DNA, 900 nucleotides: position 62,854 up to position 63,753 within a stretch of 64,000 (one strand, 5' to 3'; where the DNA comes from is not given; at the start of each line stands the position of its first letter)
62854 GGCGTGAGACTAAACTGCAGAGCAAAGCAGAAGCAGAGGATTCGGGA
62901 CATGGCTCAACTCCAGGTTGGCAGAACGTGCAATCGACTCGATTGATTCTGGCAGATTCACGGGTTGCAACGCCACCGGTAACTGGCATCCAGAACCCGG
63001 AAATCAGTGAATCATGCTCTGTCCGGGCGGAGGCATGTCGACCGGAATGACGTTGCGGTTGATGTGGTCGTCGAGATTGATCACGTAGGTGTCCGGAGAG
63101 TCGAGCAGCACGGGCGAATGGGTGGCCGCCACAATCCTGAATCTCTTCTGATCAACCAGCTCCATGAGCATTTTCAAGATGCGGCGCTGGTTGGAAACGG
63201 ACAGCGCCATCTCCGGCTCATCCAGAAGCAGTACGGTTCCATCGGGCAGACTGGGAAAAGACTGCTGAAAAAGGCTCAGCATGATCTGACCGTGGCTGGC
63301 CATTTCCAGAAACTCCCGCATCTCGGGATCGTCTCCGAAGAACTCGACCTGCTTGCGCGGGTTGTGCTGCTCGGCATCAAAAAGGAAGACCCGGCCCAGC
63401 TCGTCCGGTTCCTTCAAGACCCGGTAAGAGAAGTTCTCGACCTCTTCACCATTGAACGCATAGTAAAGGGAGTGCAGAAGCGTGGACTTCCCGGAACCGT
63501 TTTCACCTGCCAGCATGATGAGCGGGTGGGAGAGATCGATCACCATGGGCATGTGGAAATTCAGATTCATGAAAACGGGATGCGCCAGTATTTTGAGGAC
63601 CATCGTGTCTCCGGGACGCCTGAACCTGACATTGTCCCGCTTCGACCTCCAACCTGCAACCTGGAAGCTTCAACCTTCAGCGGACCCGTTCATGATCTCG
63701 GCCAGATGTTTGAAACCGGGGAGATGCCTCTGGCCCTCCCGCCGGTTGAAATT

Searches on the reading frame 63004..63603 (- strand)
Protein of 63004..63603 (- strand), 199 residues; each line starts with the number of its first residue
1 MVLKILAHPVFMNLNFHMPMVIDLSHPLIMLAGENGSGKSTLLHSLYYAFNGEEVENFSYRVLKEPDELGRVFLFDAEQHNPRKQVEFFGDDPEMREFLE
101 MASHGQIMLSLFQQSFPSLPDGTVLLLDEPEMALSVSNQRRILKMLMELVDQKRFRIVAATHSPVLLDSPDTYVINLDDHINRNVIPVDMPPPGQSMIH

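Call 51: search_protein_families(library=pfam, proteins=[window:63004-63603:-], max_evalue=0.001)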
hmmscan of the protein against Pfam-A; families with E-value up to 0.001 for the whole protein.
window:63004-63603:- (199 aa): 10 families
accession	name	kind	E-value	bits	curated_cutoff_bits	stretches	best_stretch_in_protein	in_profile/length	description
PF13304.12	AAA_21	-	6.3e-16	59.7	27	2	119-168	256-304/304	AAA domain, putative AbiEii toxin, Type IV TA system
PF13175.12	AAA_15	-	4.8e-13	49.9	32.1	2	120-165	327-372/374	AAA ATPase domain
PF13476.12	AAA_23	-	3e-07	31.7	27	1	21-54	14-47/201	AAA domain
PF02463.25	SMC_N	-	7.6e-07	29.2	40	1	18-57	16-55/220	RecF/RecN/SMC N terminal domain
PF13401.12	AAA_22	-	2.4e-05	25.1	27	1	27-158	6-119/130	AAA domain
PF00005.33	ABC_tran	-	4.7e-05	24.5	25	1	28-104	13-79/137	ABC transporter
PF00004.35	AAA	-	0.0002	22.3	21.2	1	29-171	1-118/131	ATPase family associated with various cellular activities (AAA)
PF13555.12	AAA_29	-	0.00039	20.5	27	1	22-52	17-48/61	P-loop containing region of AAA domain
PF05729.18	NACHT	-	0.00067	20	26.7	0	29-59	3-35/167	NACHT domain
PF20720.3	nSTAND3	-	0.00085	19.5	27.2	0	26-89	17-71/155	Novel STAND NTPase 3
